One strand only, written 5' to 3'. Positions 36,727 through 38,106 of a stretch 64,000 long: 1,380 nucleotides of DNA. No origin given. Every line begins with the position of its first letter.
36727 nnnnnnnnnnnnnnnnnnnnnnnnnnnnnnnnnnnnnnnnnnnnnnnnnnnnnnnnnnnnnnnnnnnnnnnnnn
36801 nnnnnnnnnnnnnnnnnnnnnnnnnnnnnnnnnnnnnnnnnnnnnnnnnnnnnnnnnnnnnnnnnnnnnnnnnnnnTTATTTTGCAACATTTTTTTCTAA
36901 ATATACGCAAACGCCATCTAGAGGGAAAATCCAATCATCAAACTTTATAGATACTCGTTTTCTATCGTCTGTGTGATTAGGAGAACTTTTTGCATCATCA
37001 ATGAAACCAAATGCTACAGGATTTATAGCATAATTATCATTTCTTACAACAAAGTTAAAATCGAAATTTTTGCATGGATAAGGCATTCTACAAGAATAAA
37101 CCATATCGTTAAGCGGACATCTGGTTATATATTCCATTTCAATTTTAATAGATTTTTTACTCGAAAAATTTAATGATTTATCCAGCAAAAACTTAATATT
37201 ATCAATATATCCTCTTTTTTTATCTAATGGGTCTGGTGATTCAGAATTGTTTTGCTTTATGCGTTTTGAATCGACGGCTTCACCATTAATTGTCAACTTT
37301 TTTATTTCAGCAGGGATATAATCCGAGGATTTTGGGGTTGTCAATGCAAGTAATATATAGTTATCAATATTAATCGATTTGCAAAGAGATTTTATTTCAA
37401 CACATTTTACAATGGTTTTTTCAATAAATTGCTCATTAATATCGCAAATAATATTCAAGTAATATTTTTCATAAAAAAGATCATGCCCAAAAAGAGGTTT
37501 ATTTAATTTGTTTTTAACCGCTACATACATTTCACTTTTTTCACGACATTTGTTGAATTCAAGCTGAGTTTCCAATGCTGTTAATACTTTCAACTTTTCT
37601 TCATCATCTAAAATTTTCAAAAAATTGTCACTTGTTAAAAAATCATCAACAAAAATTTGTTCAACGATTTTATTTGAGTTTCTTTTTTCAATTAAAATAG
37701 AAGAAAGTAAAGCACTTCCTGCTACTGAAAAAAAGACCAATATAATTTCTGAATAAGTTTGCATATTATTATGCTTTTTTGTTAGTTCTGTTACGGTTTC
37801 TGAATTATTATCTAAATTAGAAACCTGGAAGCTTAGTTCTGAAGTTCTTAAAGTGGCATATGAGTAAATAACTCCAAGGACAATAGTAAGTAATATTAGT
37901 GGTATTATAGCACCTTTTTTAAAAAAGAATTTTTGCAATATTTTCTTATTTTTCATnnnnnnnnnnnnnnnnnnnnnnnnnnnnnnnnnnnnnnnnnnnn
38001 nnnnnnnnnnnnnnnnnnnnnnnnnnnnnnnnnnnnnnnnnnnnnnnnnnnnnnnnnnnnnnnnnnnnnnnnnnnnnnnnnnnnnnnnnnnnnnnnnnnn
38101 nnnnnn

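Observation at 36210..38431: AT-rich three-gene minus-strand cassette (XRE regulator, 2-TM 359-aa protein, multi-TM 158-aa protein) between the phage late operon and ssrA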

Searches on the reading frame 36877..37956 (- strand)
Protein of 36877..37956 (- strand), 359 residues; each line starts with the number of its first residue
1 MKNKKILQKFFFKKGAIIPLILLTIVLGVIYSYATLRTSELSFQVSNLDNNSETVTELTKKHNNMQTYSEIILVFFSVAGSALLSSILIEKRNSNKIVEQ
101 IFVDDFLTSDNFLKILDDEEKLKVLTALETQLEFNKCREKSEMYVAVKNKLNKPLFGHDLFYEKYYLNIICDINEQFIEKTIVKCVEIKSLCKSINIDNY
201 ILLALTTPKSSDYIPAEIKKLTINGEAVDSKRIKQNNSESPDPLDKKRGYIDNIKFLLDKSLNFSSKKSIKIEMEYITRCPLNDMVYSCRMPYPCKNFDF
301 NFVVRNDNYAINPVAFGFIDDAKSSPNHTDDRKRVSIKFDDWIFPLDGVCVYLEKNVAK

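Call 9: search_protein_families(library=pfam, proteins=[window:36877-37956:-], max_evalue=1)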
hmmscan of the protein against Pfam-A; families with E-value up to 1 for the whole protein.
window:36877-37956:- (359 aa): 2 families
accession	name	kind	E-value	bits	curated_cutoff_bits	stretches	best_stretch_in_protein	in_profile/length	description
PF16517.10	Nore1-SARAH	-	0.025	14.9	21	1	110-124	8-22/40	Novel Ras effector 1 C-terminal SARAH (Sav/Rassf/Hpo) domain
PF02706.20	Wzz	-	0.065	14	25.5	1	5-72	7-78/91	Chain length determinant protein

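Call 10: search_protein_families(library=padloc, proteins=[window:36877-37956:-], max_evalue=1)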
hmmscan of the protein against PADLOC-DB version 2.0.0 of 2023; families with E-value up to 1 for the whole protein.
window:36877-37956:- (359 aa): 0 families

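Call 11: search_protein_families(library=phrogs, proteins=[window:36877-37956:-], max_evalue=1)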
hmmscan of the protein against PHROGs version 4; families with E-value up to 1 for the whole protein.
window:36877-37956:- (359 aa): 1 family
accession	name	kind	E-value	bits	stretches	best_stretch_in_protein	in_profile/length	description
phrog_24146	-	unknown function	0.38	12.1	0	216-237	61-82/83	-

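Call 14: find_homologous_proteins(query=window:36877-37956:-, max_evalue=0.001)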
Query window:36877-37956:- (359 aa): 21 proteins with E <= 0.001 among 3385 candidates.
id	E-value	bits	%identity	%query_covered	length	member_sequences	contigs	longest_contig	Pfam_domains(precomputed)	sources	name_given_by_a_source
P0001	1.0e-231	786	100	100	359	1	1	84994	-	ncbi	-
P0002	1.1e-134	467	60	100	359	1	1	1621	-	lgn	-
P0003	1.0e-124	434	56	100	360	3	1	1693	-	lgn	-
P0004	4.6e-119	416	54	96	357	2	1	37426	-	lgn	-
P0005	4.0e-117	409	54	96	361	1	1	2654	-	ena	-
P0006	1.9e-111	391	53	100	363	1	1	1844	-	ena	-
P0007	1.4e-105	371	52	98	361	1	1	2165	-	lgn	-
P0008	1.8e-99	351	50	99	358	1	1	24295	-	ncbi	-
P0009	2.6e-98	348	45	99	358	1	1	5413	-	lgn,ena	-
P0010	8.0e-98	346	47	92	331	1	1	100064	-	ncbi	-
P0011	2.0e-96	341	44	97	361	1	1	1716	-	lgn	-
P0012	4.1e-96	340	46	99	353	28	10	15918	-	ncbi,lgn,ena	-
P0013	1.0e-93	332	45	98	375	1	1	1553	-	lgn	-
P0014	2.1e-93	331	46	100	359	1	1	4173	-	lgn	-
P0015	2.3e-89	318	43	100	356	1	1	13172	-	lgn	-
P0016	9.5e-89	316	44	100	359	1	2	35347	-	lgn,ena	-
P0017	1.5e-82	296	40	100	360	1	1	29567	-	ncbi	-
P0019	1.3e-72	263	40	95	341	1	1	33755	-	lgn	-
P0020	2.2e-68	249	38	98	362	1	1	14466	-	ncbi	-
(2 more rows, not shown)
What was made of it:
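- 21 close homologs at 35-60% identity (call 14).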

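Call 17: find_encoding_contigs(protein=P0010, flank=8000, max_places=2)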
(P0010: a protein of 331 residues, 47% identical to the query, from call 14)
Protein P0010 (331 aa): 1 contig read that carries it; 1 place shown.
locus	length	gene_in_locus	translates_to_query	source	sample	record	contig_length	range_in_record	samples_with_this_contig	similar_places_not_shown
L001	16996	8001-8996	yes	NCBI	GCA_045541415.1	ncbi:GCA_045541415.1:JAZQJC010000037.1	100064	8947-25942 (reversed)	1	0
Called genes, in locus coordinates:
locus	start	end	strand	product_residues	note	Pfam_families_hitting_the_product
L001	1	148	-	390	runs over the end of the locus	PF14659:Phage_int_SAM_3, PF00589:Phage_integrase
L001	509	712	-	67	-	PF12728:HTH_17 (weak)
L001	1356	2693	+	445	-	PF13173:AAA_14, PF13635:DUF4143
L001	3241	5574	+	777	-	-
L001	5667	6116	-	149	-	PF00583:Acetyltransf_1, PF13302:Acetyltransf_3, PF13673:Acetyltransf_10 (weak)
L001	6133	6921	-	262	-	PF01209:Ubie_methyltran (weak), PF13489:Methyltransf_23, PF13649:Methyltransf_25, PF13847:Methyltransf_31, PF08241:Methyltransf_11, PF08242:Methyltransf_12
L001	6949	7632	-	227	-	PF01048:PNP_UDP_1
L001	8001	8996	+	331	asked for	-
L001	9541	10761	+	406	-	PF00082:Peptidase_S8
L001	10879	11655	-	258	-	PF01047:MarR (weak), PF08220:HTH_DeoR, PF08279:HTH_11 (weak), PF13412:HTH_24 (faint), PF00455:DeoRC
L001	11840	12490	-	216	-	-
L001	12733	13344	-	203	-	PF08937:ThsB_TIR (faint)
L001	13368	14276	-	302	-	PF20016:ThsA_Macro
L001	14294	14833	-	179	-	PF08937:ThsB_TIR, PF13676:TIR_2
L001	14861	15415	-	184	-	PF08937:ThsB_TIR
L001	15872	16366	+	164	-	PF00583:Acetyltransf_1, PF13508:Acetyltransf_7 (weak)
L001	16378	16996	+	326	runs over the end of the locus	PF04229:GrpB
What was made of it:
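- Thoeris ThsA/ThsB within about 5 kb in L001 (call 17).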

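Call 18: find_encoding_contigs(protein=P0004, flank=8000, max_places=2)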
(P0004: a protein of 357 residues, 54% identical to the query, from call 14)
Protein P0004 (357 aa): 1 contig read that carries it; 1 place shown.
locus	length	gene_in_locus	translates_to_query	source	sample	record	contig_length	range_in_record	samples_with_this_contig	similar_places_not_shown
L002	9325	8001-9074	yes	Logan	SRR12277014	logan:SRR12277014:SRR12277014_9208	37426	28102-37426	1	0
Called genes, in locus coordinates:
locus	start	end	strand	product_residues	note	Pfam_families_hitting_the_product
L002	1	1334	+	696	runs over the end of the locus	-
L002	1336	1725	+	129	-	-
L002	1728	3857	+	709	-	-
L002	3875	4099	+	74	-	-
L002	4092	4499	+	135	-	-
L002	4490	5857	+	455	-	-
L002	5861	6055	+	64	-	-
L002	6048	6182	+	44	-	-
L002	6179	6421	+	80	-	PF10779:XhlA (weak)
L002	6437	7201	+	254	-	-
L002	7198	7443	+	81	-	-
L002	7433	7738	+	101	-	-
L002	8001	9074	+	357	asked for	-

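Call 19: find_encoding_contigs(protein=P0008, flank=8000, max_places=2)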
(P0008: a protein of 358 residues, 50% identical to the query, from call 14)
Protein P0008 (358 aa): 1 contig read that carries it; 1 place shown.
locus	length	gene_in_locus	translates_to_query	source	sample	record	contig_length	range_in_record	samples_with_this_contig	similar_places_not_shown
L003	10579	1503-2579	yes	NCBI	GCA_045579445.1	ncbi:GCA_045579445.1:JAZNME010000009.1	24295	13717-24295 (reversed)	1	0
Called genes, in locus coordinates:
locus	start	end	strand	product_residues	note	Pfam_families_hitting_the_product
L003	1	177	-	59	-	?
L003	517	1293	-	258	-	PF01047:MarR (faint), PF08220:HTH_DeoR, PF08279:HTH_11 (faint), PF00455:DeoRC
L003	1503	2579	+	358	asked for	-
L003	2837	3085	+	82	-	-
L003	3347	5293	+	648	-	PF14871:GHL6, PF08532:Glyco_hydro_42M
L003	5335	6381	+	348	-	PF01699:Na_Ca_ex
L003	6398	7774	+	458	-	PF04055:Radical_SAM, PF13353:Fer4_12 (weak), PF13186:SPASM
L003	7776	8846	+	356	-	-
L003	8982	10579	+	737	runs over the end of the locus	-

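Call 20: find_encoding_contigs(protein=P0016, flank=8000, max_places=2)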
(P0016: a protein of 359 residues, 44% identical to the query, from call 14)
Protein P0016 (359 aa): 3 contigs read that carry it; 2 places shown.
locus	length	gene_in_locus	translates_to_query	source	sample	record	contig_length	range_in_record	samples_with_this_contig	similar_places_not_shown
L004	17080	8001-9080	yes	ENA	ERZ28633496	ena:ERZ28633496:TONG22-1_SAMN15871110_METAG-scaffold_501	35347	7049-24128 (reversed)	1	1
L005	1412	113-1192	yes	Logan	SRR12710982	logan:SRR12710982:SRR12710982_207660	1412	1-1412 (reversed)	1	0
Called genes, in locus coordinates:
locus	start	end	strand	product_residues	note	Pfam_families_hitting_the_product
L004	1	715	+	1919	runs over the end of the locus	PF18812:PBECR3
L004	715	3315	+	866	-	PF22337:Phage_fiber_rpt (faint)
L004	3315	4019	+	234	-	-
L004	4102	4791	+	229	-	-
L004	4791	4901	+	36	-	-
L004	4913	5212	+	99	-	-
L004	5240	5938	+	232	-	PF01520:Amidase_3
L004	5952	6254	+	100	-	-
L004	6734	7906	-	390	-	PF00589:Phage_integrase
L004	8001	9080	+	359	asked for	-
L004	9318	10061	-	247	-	PF13619:KTSC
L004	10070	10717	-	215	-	PF00717:Peptidase_S24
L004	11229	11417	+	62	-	-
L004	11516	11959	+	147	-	PF12728:HTH_17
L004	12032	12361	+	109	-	-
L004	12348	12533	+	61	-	-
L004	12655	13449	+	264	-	PF23343:REP_ORF2-G2P (weak)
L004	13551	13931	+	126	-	-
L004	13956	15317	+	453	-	PF02195:ParB_N, PF17762:HTH_ParB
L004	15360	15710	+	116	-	-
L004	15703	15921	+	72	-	-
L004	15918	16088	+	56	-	-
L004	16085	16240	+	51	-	-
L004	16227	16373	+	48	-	-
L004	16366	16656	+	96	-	-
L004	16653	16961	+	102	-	-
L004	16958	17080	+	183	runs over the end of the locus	-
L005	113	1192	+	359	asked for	-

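Call 21: find_encoding_contigs(protein=P0017, flank=8000, max_places=2)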
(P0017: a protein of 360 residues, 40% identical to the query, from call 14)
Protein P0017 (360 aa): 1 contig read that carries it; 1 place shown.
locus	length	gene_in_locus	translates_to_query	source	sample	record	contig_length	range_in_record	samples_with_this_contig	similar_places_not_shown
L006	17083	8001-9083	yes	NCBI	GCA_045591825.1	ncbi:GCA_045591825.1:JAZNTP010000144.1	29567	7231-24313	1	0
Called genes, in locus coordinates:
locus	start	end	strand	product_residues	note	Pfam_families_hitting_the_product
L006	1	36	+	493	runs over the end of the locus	PF02446:Glyco_hydro_77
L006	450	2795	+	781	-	PF00343:Phosphorylase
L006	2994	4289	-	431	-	PF05593:RHS_repeat (faint)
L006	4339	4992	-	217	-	PF04607:RelA_SpoT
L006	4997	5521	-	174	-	PF00156:Pribosyltran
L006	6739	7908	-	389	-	PF00589:Phage_integrase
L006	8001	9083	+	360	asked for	-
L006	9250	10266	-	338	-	PF13619:KTSC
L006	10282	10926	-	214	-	PF01381:HTH_3 (weak), PF00717:Peptidase_S24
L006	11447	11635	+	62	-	PF01381:HTH_3 (weak)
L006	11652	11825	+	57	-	-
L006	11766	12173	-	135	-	-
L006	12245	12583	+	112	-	PF12728:HTH_17 (weak)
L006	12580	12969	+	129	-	-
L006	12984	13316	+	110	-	-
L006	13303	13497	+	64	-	-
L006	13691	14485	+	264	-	PF23343:REP_ORF2-G2P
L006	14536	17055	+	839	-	PF01555:N6_N4_Mtase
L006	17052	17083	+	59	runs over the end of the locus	-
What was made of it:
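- Between integrase and S24 repressor in L004 and L006 (calls 20, 21). In L004 and L006 it sits between integrase and repressor (calls 20, 21).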

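Call 22: find_encoding_contigs(protein=P0019, flank=8000, max_places=2)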
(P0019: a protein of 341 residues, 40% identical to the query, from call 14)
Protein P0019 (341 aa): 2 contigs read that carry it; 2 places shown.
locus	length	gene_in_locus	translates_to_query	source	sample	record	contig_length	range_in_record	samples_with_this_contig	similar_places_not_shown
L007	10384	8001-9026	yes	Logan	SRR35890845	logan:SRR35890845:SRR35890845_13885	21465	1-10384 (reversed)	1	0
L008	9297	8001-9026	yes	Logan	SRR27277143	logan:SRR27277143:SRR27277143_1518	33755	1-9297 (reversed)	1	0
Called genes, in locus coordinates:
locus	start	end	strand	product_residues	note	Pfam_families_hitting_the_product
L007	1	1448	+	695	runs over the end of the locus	-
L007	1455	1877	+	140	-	-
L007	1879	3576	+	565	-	-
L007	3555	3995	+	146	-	-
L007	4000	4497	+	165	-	PF21939:Gp10_C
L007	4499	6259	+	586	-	PF03009:GDPD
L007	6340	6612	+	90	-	-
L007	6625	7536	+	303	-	PF01510:Amidase_2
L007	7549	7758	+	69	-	PF16945:Phage_r1t_holin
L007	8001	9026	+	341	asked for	-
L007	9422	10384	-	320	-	?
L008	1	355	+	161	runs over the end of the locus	-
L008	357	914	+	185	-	PF06854:Phage_Gp15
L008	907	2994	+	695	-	-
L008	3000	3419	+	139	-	-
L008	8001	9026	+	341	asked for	-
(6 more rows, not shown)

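Call 23: find_encoding_contigs(protein=P0012, flank=8000, max_places=4)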
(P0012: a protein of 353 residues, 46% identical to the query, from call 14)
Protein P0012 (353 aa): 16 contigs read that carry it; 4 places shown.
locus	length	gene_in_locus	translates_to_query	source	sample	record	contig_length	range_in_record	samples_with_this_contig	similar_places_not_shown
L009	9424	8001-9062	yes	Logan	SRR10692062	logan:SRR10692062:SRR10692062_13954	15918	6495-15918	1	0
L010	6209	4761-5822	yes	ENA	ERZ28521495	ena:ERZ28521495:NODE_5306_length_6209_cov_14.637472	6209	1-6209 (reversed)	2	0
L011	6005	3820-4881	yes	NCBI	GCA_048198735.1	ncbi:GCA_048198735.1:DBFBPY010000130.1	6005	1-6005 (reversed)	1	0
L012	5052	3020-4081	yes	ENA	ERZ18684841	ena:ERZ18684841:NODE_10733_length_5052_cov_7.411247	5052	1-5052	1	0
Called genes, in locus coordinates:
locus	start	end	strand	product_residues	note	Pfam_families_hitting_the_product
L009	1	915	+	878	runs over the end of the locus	-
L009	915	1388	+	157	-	-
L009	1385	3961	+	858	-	PF02018:CBM_4_9 (weak)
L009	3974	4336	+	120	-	-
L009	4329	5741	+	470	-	-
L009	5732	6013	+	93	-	-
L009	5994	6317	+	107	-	-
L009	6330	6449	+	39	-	-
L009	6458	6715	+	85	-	-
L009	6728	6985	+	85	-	PF04688:Holin_SPP1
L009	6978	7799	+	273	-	PF01520:Amidase_3, PF01471:PG_binding_1 (weak)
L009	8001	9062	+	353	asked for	-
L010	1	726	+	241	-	?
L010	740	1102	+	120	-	-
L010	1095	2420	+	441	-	-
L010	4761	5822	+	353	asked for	-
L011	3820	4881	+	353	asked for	-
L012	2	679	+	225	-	?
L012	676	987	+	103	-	-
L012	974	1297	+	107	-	-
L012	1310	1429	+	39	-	-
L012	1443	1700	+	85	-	-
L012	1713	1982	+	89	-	PF04688:Holin_SPP1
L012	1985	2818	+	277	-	PF01510:Amidase_2, PF01471:PG_binding_1 (weak)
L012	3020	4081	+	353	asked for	-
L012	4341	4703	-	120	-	-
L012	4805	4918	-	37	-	PF05067:Mn_catalase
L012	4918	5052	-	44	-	?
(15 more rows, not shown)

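Call 27: search_solved_structures(query=A1, max_evalue=10)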
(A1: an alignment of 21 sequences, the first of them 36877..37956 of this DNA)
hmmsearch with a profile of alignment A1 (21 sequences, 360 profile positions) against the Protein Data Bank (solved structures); distinct sequences matched with E-value up to 10: 3.
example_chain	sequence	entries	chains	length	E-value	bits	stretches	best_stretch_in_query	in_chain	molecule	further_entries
6m6z_A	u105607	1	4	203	0.0021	20.5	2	14-95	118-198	TMH4C4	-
4xhp_A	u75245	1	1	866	0.4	13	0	151-211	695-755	ParM hybrid fusion protein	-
8snb_4F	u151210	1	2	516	2.5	10.4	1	180-270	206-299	Trichohyalin-plectin-homology domain-containing protein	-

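Call 28: find_encoding_contigs(protein=P0001, flank=10000, max_places=2)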
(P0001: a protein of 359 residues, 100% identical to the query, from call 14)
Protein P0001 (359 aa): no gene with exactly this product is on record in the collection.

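Call 33: find_related_loci(query=A1, collection=genome_contigs, flank=10000)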
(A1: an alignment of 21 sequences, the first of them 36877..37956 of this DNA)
Query A1 (359 aa) in genome_contigs; peptide patterns used: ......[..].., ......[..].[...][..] (x = any residue, [..] = any of these).
112 stretches matched a pattern; 3 encode a relative of the query (tblastn E <= 1e-3); 3 distinct loci.
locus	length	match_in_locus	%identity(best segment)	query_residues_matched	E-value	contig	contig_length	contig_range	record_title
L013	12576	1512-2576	50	5-359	4e-107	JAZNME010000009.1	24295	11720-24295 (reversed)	MAG: Acutalibacteraceae bacterium isolate T1900044664_TS20190130.MAGScoT_cleanbin_000016 SGB_1542_k141_2282663, whole ge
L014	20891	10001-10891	33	65-357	1e-43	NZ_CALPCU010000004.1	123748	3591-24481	Vermiculatibacterium agrestimuris strain DSM 112226 NODE_4_length_123748_cov_42.961786, whole genome shotgun sequence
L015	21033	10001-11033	43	10-355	2e-44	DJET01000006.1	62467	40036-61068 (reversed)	MAG TPA_asm: Ruminococcaceae bacterium UBA5891 UBA5891_contig_5125, whole genome shotgun sequence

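Call 34: find_related_loci(query=A1, collection=viral_contigs, flank=10000)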
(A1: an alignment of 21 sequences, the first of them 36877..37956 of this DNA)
Query A1 (359 aa) in viral_contigs; peptide patterns used: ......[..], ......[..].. (x = any residue, [..] = any of these).
600 stretches matched a pattern (row limit reached: there are more); 1 encode a relative of the query (tblastn E <= 1e-3); 1 distinct loci.
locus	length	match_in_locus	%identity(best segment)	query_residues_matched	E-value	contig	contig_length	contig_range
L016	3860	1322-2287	39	40-356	4e-60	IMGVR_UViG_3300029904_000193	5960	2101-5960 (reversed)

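Call 37: predict_structure(alignment_id=A1)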
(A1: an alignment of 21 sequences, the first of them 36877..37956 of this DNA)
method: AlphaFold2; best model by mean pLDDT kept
length: 359 residues; sequences in the alignment: 21
mean_pLDDT: 75.6   pTM: 0.55
mean pLDDT of the five models: 75.6, 71.4, 70.5, 68.7, 68.2
residues with pLDDT >= 90: 93; 70-90: 144; 50-70: 85; < 50: 37
segments of 3 or more residues with pLDDT < 50: 1-11, 95-111, 320-323
pLDDT, mean of each block of 10 residues (from residue 1): 42 65 84 82 70 72 79 77 62 47 43 59 61 61 59 63 94 92 96 89 88 91 94 91 79 93 93 96 85 87 88 60 51 82 73 72
secondary structure, 60 per line:
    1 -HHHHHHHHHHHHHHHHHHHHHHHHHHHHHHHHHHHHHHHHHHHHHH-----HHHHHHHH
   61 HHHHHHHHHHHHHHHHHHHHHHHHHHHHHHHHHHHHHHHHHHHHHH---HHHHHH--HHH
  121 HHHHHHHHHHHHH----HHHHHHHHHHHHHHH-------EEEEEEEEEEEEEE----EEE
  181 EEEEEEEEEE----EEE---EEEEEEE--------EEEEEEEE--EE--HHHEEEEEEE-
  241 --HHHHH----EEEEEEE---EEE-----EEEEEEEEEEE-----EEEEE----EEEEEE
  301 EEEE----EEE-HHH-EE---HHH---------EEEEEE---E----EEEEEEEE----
elements in order: H2-47 H53-106 H110-115 H118-133 H138-152 E160-173 E178-190 E195-197 E201-207 E216-223 E233-239 H243-247 E252-258 E262-264 E270-280 E286-290 E295-304 E309-311 E334-339 E348-355
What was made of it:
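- The AF2 model gives pLDDT of about 90 for residues 160-355 (call 37).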

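Call 40: fold_search(model_id=the predicted structure, library=pdb)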
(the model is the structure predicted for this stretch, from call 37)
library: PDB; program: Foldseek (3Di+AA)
matches with E <= 10: 774; with E <= 0.001: 188
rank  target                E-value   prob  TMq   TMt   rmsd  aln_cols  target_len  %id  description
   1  4pj6_A                4.1e-07  1.00  0.27  0.13  10.1       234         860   11  Crystal Structure of Human Insulin Regulated Aminopeptidase with Lysine in Active Site (released 2014-12-03)
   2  7zyf_B                4.9e-07  1.00  0.27  0.13  10.1       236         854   10  Insulin regulated aminopeptidase (IRAP) in complex with a nanomolar alpha hydroxy beta amino acid based inhibitor. (released 2022-07-20)
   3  5mj6_A                8.4e-07  1.00  0.27  0.13   9.2       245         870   11  Ligand-induced conformational change of Insulin-regulated aminopeptidase: insights on catalytic mechanism and active s (released 2017-04-05)
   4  4pj6_B                8.4e-07  1.00  0.25  0.12  10.4       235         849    9  Crystal Structure of Human Insulin Regulated Aminopeptidase with Lysine in Active Site (released 2014-12-03)
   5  3kd4_A                1.1e-06  1.00  0.32  0.24   6.7       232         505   10  CRYSTAL STRUCTURE OF A PUTATIVE PROTEASE (BDI_1141) FROM PARABACTEROIDES DISTASONIS ATCC 8503 AT 2.00 A RESOLUTION (released 2009-11-24)
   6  4z7i_B                1.2e-06  1.00  0.28  0.14   7.9       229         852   11  Crystal structure of insulin regulated aminopeptidase in complex with ligand (released 2015-08-26)
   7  6fpy_B                1.2e-06  1.00  0.29  0.19   9.3       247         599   12  Inter-alpha-inhibitor heavy chain 1, wild type (released 2019-02-27)
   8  3fui                  1.4e-06  1.00  0.28  0.18   7.3       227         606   15  Leukotriene A4 hydrolase in complex with N-benzyl-4-[(2R)-pyrrolidin-2-ylmethoxy]aniline (released 2009-07-28)
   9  7zyf_A                1.8e-06  1.00  0.26  0.13  10.8       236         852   10  Insulin regulated aminopeptidase (IRAP) in complex with a nanomolar alpha hydroxy beta amino acid based inhibitor. (released 2022-07-20)
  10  4wz9_A                1.9e-06  1.00  0.28  0.13   8.2       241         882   11  APN1 from Anopheles gambiae (released 2015-06-17)
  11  6oiu_B                2.2e-06  1.00  0.28  0.13  10.5       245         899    9  X-ray crystal structure of the ectodomain of the Toxoplasma gondii ME49 Aminopeptidase N (TGME49_224350) (released 2020-09-30)
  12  4wz9_B                2.3e-06  1.00  0.28  0.13   8.1       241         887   11  APN1 from Anopheles gambiae (released 2015-06-17)
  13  5ni6                  2.5e-06  1.00  0.28  0.18   7.2       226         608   15  Crystal structure of human LTA4H mutant D375N in complex with LTA4 (released 2017-08-23)
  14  8t7p                  2.8e-06  1.00  0.28  0.13   8.1       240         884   11  X-ray crystal structure of PfA-M1(M462S) (released 2024-06-26)
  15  3fts                  2.8e-06  1.00  0.27  0.18   8.4       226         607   15  Leukotriene A4 hydrolase in complex with resveratrol (released 2009-07-28)
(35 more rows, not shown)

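Call 41: search_protein_representatives(alignment_id=A1)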
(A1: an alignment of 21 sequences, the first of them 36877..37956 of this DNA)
Query: 21 sequences, 360 profile positions. Proteins with E-value up to 0.001 (for the whole library): 399; up to 1e-10: 294; up to 1e-30: 136. The best 150 are listed.
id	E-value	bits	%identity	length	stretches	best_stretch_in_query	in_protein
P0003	7.4e-161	551.7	-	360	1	1-359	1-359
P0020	5.6e-141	486.3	-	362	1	2-360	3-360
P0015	6.5e-139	479.5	-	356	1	1-360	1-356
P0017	4.0e-138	476.9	-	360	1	2-360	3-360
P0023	4.7e-91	322.1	-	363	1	4-355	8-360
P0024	3.9e-90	319.0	-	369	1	3-354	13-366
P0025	2.4e-88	313.1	-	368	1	8-357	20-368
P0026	3.8e-88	312.5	-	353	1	10-357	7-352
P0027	1.6e-85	303.9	-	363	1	3-355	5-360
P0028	1.6e-81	290.7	-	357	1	7-356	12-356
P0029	2.6e-79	283.4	-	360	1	1-354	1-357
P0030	1.5e-78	280.9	-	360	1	4-357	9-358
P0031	4.4e-77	276.1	-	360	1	4-356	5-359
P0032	5.0e-76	272.6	-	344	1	2-357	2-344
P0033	5.0e-76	272.6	-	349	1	6-357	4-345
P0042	1.0e-72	261.7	-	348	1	6-357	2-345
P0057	3.2e-65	237.1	-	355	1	3-357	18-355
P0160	7.2e-28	114.2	-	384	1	43-352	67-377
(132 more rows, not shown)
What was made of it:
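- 399 clusters at 50% identity with E<1e-3, nearly all 320-390 aa (call 41).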
